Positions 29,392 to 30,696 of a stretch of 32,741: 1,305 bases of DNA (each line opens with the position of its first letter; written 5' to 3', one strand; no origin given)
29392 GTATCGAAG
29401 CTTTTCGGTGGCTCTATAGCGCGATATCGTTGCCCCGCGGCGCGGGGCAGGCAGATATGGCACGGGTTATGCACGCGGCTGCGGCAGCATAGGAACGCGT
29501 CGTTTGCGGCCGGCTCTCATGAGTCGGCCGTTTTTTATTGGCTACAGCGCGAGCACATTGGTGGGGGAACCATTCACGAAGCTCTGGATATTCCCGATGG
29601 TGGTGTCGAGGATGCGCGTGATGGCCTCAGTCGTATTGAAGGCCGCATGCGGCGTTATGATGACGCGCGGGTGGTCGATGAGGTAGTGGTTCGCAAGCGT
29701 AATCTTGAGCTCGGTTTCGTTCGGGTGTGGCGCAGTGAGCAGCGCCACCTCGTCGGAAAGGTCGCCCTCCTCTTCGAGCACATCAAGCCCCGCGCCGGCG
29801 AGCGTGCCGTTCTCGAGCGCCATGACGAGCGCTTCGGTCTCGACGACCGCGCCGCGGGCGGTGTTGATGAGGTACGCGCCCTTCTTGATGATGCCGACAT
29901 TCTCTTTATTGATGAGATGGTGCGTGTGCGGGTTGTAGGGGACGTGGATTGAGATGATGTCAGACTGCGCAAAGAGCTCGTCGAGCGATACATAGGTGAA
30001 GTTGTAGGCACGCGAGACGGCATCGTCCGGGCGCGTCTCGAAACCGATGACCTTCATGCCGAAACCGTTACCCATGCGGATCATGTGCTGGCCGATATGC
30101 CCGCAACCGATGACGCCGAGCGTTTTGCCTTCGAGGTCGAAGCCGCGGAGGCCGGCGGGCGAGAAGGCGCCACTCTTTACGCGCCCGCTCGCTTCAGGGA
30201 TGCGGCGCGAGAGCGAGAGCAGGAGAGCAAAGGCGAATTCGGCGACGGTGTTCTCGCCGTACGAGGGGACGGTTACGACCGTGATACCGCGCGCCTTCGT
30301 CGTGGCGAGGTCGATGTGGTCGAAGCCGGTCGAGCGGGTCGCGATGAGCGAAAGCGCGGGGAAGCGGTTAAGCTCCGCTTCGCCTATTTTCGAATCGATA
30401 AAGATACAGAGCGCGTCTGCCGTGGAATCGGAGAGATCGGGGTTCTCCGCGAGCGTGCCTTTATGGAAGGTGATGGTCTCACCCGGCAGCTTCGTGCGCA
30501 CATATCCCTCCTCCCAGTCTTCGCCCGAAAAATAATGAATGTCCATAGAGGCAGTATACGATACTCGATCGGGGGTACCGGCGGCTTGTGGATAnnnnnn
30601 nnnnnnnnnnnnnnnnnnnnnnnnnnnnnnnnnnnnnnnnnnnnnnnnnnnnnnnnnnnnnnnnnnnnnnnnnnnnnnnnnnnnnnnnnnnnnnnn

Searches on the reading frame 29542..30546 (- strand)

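Call 65: search_protein_families(library=pfam, proteins=[window:29542-30546:-])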
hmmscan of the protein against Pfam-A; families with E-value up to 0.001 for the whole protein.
window:29542-30546:- (334 aa): 3 families
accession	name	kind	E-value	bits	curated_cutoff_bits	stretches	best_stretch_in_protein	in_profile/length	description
PF02826.25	2-Hacid_dh_C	-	5.2e-57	192.5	25.1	1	106-302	1-178/178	D-isomer specific 2-hydroxyacid dehydrogenase, NAD binding domain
PF00389.36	2-Hacid_dh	-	2.2e-23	82.9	24.6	1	41-331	38-132/134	D-isomer specific 2-hydroxyacid dehydrogenase, catalytic domain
PF03446.21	NAD_binding_2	-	1e-05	26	21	1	143-245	2-108/161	NAD binding domain of 6-phosphogluconate dehydrogenase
